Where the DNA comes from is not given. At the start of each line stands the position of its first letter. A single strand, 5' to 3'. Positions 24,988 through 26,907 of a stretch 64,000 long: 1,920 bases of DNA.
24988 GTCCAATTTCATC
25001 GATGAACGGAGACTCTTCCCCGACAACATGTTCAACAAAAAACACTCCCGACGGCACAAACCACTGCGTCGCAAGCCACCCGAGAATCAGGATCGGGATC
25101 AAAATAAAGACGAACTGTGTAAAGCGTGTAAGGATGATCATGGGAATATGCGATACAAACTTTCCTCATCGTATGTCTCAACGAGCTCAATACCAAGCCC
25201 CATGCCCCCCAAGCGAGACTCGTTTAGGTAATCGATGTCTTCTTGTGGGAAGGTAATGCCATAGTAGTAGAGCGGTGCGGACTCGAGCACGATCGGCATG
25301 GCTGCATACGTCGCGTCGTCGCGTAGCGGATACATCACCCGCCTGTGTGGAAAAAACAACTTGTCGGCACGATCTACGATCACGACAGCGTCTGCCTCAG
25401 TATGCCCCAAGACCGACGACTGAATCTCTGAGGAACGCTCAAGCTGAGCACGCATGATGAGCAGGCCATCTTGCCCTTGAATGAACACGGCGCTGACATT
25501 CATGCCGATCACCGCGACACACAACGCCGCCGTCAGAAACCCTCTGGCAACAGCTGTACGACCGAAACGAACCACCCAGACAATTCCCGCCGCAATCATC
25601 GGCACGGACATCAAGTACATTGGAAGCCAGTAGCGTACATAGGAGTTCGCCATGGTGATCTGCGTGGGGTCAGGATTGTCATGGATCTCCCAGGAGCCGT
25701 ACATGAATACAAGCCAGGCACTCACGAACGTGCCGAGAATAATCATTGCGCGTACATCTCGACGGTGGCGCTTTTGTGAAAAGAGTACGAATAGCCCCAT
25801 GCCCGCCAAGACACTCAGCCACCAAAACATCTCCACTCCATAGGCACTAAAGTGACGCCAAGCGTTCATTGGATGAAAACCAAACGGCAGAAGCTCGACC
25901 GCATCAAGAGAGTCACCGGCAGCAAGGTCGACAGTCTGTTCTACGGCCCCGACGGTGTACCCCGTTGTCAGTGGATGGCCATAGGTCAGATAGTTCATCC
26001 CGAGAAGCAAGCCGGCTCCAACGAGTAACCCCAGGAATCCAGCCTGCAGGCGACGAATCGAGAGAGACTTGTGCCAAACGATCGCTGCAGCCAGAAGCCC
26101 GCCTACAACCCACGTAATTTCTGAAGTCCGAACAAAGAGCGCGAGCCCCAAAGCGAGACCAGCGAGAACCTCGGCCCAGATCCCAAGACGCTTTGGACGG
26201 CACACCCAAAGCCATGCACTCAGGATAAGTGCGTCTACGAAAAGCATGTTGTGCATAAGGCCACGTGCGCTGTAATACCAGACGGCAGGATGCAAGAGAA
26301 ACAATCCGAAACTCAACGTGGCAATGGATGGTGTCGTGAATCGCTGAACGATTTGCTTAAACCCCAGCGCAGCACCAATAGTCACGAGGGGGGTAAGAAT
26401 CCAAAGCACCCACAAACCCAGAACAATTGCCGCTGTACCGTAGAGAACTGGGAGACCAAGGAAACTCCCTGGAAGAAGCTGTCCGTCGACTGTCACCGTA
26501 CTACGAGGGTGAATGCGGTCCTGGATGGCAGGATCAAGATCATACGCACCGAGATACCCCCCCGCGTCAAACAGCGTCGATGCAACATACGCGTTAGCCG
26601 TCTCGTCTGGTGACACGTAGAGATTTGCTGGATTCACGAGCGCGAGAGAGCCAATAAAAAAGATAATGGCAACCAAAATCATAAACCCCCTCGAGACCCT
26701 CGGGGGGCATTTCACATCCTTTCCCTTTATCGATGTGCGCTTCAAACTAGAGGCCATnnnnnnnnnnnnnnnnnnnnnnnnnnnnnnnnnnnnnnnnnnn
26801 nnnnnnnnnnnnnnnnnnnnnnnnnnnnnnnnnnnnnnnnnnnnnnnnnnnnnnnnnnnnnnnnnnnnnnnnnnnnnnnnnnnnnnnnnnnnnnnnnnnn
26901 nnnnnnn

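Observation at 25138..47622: Candidate protein O-glycosylation system: PMT/ArnT-like GT-C transferase, Ppm1/DPM1-like GT2 and Wzy_C protein next to a 1232-aa Ser/Thr-rich surface protein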

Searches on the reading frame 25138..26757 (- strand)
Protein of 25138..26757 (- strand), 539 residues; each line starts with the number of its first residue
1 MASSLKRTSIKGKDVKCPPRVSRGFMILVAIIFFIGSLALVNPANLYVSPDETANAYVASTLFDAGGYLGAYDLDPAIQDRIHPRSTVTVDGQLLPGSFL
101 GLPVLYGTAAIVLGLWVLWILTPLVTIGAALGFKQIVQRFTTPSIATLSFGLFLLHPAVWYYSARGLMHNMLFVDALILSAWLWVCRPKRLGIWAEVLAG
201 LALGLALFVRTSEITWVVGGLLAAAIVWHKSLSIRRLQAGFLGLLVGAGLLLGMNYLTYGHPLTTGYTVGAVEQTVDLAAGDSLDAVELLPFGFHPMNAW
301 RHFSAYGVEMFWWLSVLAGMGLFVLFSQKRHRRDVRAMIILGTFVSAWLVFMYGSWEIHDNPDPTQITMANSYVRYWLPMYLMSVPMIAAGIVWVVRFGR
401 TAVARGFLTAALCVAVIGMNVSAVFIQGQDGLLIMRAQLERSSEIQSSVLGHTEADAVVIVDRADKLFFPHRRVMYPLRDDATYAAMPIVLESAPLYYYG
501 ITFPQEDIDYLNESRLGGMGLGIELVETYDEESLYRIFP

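Call 3: search_protein_families(library=pfam, proteins=[window:25138-26757:-], max_evalue=0.01)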
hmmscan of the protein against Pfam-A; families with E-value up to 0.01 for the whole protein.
window:25138-26757:- (539 aa): 0 families

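Call 10: search_protein_families(library=ncbifam, proteins=[window:25138-26757:-], max_evalue=0.1)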
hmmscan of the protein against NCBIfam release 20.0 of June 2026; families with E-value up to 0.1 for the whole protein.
window:25138-26757:- (539 aa): 1 family
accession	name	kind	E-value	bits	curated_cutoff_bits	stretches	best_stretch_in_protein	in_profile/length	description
NF047440.1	LA3751_2_3_fam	subfamily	5.9e-09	35.3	200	1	27-265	4-250/460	LA_3751/LA_3752 family putative glycosyltransferase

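Call 11: search_protein_families(library=pfam, proteins=[window:25138-26757:-], max_evalue=10)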
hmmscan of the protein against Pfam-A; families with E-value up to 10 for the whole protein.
window:25138-26757:- (539 aa): 2 families
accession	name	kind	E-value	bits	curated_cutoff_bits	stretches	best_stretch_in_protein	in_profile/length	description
PF13567.11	DUF4131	-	0.013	15.7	31.6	1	310-373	5-66/165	Domain of unknown function (DUF4131)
PF01757.29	Acyl_transf_3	-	1.2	8.6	31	1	26-186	152-304/326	Acyltransferase domain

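Call 18: find_homologous_proteins(query=window:25138-26757:-)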
Query window:25138-26757:- (539 aa): 394 proteins with E <= 0.001 among 8000 candidates; the best 120 are listed.
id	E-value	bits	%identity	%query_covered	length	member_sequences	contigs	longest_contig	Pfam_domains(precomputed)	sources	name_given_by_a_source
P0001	0.0e+0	1149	100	95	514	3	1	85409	-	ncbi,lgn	-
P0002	4.4e-260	882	74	95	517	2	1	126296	-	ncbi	-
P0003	1.9e-246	837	70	97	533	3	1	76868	-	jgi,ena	jgi:hypothetical protein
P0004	1.8e-241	820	70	95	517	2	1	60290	-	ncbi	-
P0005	1.8e-214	731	63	96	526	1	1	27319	-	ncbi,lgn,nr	ncbi:hypothetical protein HZA87_04540 [Candidatus Uhrbacteria bacterium]|nr:hypothetical protein [Ca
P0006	3.6e-214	730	64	95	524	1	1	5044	-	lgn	-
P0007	6.9e-214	729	64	95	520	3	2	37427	-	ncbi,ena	-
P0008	7.9e-213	726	64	96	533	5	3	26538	-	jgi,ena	-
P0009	6.2e-212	723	62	96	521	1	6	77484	-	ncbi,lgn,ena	-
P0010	8.5e-208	709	62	95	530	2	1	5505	-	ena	-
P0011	2.8e-207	708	63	95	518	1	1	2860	-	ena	-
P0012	3.2e-206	704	60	95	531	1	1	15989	-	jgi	jgi:hypothetical protein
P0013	3.7e-206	704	63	95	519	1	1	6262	-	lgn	-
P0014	1.9e-205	702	61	98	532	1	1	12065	-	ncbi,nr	ncbi:MAG: hypothetical protein NUV84_02040 [Candidatus Uhrbacteria bacterium]|nr:hypothetical protei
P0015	2.4e-205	701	61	94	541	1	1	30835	-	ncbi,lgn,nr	ncbi:hypothetical protein EPN81_00250 [Patescibacteria group bacterium]|nr:MAG: hypothetical protein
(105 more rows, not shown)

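Call 20: find_encoding_contigs(protein=P0001, flank=10000, max_places=3)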
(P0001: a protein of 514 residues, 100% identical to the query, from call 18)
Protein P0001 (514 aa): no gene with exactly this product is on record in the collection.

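Call 21: search_solved_structures(query=A1, max_evalue=10, show_alignments=2)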
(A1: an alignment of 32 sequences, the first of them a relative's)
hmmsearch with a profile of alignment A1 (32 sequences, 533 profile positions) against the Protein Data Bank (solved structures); distinct sequences matched with E-value up to 10: 0.

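Call 23: find_related_loci(query=A1, collection=genome_contigs, flank=10000)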
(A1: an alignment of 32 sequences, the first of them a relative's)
Query A1 (514 aa) in genome_contigs; peptide patterns used: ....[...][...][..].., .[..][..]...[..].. (x = any residue, [..] = any of these).
139 stretches matched a pattern; 130 encode a relative of the query (tblastn E <= 1e-3); the best 80 are kept; 80 distinct loci.
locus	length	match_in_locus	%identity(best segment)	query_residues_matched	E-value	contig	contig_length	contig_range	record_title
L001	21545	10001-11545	71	1-513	0e+0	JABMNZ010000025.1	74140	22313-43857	MAG: Parcubacteria group bacterium isolate bin.251 k141_5088800, whole genome shotgun sequence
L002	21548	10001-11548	63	3-513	0e+0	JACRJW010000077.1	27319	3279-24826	MAG: Candidatus Uhrbacteria bacterium isolate NC_groundwater_1839_Pr3_B-0.1um_53_10 SR-2_scaffold_141_2717267, whole gen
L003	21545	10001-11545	64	4-513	0e+0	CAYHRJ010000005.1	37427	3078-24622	MAG TPA_asm: uncultured Gammaproteobacteria bacterium isolate ERP119705_co14_53 genome assembly, contig: NODE_738_length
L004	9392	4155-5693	59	1-512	0e+0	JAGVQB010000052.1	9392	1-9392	MAG: bacterium isolate DeMMO3_34 c_000000059759, whole genome shotgun sequence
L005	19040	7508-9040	61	8-512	0e+0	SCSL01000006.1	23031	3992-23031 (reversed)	MAG: Patescibacteria group bacterium isolate FW215_bin.11 FW215_bin.11-14873, whole genome shotgun sequence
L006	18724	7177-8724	61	1-512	0e+0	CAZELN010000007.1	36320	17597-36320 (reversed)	MAG TPA_asm: uncultured Gammaproteobacteria bacterium isolate binchicken_co368_97 genome assembly, contig: NODE_655_leng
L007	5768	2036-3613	62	1-512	0e+0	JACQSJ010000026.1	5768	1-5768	MAG: Candidatus Uhrbacteria bacterium isolate NC_groundwater_1382_Ag_S-0.2um_56_31 S_p2_S4_coassembly_k141_1548757, whol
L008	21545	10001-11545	60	1-512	0e+0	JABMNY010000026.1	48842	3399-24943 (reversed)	MAG: Candidatus Uhrbacteria bacterium isolate bin.153 k141_2495966, whole genome shotgun sequence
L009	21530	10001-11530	62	4-513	0e+0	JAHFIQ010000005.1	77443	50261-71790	MAG: Candidatus Uhrbacteria bacterium isolate nzgw366 NODE_195_length_77444_cov_39.382215, whole genome shotgun sequence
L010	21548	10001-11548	62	1-512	0e+0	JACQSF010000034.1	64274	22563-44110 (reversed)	MAG: Candidatus Uhrbacteria bacterium isolate NC_groundwater_1378_Ag_S-0.2um_51_101 S_p2_S4_coassembly_k141_3942174, who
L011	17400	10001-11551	59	1-513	0e+0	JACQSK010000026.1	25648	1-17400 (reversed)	MAG: Candidatus Uhrbacteria bacterium isolate NC_groundwater_1383_Ag_S-0.2um_59_539 S_p2_S4_coassembly_k141_3761016, who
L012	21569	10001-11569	56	1-513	0e+0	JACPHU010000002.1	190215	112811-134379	MAG: Candidatus Uhrbacteria bacterium isolate NC_groundwater_422_Ag_B-0.1um_45_124 GD18-4_B1_scaffold_25494, whole genom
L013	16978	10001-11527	57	11-514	0e+0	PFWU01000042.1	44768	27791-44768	MAG: Candidatus Uhrbacteria bacterium CG_4_9_14_3_um_filter_50_9 CG_4_9_14_3_um_filter_150_scaffold_404_c, whole genome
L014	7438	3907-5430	56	3-514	0e+0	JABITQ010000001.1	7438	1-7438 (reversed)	MAG: Candidatus Uhrbacteria bacterium isolate SI072_bin28 k141_3520209, whole genome shotgun sequence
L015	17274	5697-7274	55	1-512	0e+0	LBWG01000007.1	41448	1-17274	MAG: Candidatus Uhrbacteria bacterium GW2011_GWF2_39_13 UT30_C0007, whole genome shotgun sequence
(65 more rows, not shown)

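Call 27: predict_structure(alignment_id=A1)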
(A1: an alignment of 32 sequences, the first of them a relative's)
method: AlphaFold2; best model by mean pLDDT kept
length: 514 residues; sequences in the alignment: 32
mean_pLDDT: 88.1   pTM: 0.88
mean pLDDT of the five models: 88.1, 86.9, 85.4, 84.2, 84.2
residues with pLDDT >= 90: 340; 70-90: 131; 50-70: 23; < 50: 20
segments of 3 or more residues with pLDDT < 50: 248-266
pLDDT, mean of each block of 10 residues (from residue 1): 96 91 88 86 60 79 81 89 93 94 98 95 97 96 93 97 91 97 92 93 90 96 95 88 61 34 50 89 94 96 91 94 88 60 84 95 96 92 93 95 90 93 94 88 89 84 91 94 93 94 94 95
secondary structure, 60 per line:
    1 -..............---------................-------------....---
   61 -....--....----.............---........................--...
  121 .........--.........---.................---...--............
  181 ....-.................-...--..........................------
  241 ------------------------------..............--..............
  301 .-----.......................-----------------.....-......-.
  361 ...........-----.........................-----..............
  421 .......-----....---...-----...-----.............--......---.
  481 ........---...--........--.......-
elements in order: H2-15 H25-40 E62-65 E68-71 H76-88 H92-115 H118-129 H132-140 H144-160 H169-184 H186-202 H209-234 H271-284 H287-301 H307-329 H347-351 H353-358 H360-371 H377-401 H407-427 E433-436 E448-450 H456-468 E471-476 H480-488 E497-504 E507-513

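Call 32: fold_search(model_id=the predicted structure, library=pdb)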
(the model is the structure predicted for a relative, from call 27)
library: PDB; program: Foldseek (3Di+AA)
matches with E <= 10: 245; with E <= 0.001: 18
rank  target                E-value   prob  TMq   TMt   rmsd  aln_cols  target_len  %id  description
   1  7oci_F                1.5e-07  1.00  0.56  0.47  11.4       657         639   11  Cryo-EM structure of yeast Ost6p containing oligosaccharyltransferase complex (released 2022-02-16)
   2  8b6l_I                2.7e-07  1.00  0.54  0.42   8.6       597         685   11  Subtomogram average of the human Sec61-TRAP-OSTA-translocon (released 2022-12-07)
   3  6ezn_F                3.5e-07  1.00  0.58  0.48  11.3       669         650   10  Cryo-EM structure of the yeast oligosaccharyltransferase (OST) complex (released 2018-01-17)
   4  8agb_A                4.8e-07  1.00  0.58  0.48  11.7       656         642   11  Structure of yeast oligosaccharylransferase complex with lipid-linked oligosaccharide bound (released 2022-12-07)
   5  9n9j_I                6.9e-07  1.00  0.57  0.44   9.5       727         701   10  Structure of a GRP94 folding intermediate engaged with a CCDC134- and FKBP11-bound secretory translocon (released 2025-11-19)
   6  8age_A                7.9e-07  1.00  0.56  0.47  10.9       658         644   11  Structure of yeast oligosaccharylransferase complex with acceptor peptide bound (released 2022-12-07)
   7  8pn9_A                9.0e-07  1.00  0.53  0.43  11.8       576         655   11  Structure of human oligosaccharyltransferase OST-A complex bound to NGI-1 (released 2024-05-08)
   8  6s7t_A                1.7e-06  1.00  0.53  0.41  10.8       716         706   13  Cryo-EM structure of human oligosaccharyltransferase complex OST-B (released 2019-12-18)
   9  6ftg_5                2.0e-06  1.00  0.51  0.43  11.9       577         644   12  Subtomogram average of OST-containing ribosome-translocon complexes from canine rough microsomal membranes (released 2018-03-21)
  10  6c26_A                2.0e-06  1.00  0.52  0.43  12.7       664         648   10  The Cryo-EM structure of a eukaryotic oligosaccharyl transferase complex (released 2018-01-31)
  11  8agc_A                3.4e-06  1.00  0.55  0.43  12.8       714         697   11  Structure of yeast oligosaccharylransferase complex with lipid-linked oligosaccharide and non-acceptor peptide bound (released 2022-12-07)
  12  9s6t_A                4.4e-06  1.00  0.50  0.53   9.2       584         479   11  Ternary cryo-EM structure of chicken ALG12 with Dol25-PP-GlcNAc2Man7, Dol25-P-Man, and Fab (released 2026-03-18)
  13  5f15                  6.3e-06  1.00  0.57  0.54  10.6       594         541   12  Crystal Structure of ArnT from Cupriavidus metallidurans bound to Undecaprenyl phosphate (released 2016-02-17)
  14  5ezm                  8.3e-06  1.00  0.53  0.51  11.2       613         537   13  Crystal Structure of ArnT from Cupriavidus metallidurans in the apo state (released 2016-02-17)
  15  9s6s_A                1.8e-05  1.00  0.52  0.50   9.0       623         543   10  Ternary cryo-EM structure of human ALG9 with Dol25-PP-GlcNAc2Man6, Dol25-P-Man and Fab (released 2026-03-18)
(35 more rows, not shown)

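Call 58: search_protein_families(library=pfam, alignment_id=A1, max_evalue=0.01)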
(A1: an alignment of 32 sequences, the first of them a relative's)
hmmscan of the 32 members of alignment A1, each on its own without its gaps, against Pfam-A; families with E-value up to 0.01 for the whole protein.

A. member 1, P0001 (514 aa): 0 families

B. families by the number of members that match (of 32 scanned): 6 families
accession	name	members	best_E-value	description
PF13231.12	PMT_2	9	3.4e-09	Dolichyl-phosphate-mannose-protein mannosyltransferase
PF13567.11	DUF4131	3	0.0036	Domain of unknown function (DUF4131)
PF02516.20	STT3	1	0.00041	Oligosaccharyl transferase STT3, N-terminal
PF24661.1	DUF7649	1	0.0044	Domain of unknown function (DUF7649)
PF19510.5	DUF6044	1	0.005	Protein of unknown function (DUF6044)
PF03901.23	Glyco_transf_22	1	0.0064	Alg9-like mannosyltransferase family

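Call 82: search_protein_representatives(alignment_id=A1)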
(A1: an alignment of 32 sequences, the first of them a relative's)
Query: 32 sequences, 533 profile positions. Proteins with E-value up to 0.001 (for the whole library): 2270; up to 1e-10: 1354; up to 1e-30: 915. The best 150 are listed.
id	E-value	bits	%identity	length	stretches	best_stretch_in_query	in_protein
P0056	6.4e-225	764.2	-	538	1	1-531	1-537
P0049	2.3e-219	745.8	-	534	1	1-532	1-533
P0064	2.3e-216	735.9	-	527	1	8-532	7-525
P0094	2.9e-210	715.8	-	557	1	8-532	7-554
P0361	3.8e-204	695.6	-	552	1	7-532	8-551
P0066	1.1e-203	694.1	-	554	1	8-532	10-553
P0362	4.4e-197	672.3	-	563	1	6-532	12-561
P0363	1.0e-192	657.9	-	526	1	1-532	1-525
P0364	1.5e-191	654.1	-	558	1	7-531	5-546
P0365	1.9e-191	653.7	-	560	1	8-531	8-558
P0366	2.4e-184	630.3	-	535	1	1-532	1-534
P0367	1.2e-177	608.2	-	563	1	7-531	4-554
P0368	1.5e-176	604.5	-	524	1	8-532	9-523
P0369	2.1e-176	604.1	-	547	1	10-530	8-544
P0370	6.1e-175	599.2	-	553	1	4-532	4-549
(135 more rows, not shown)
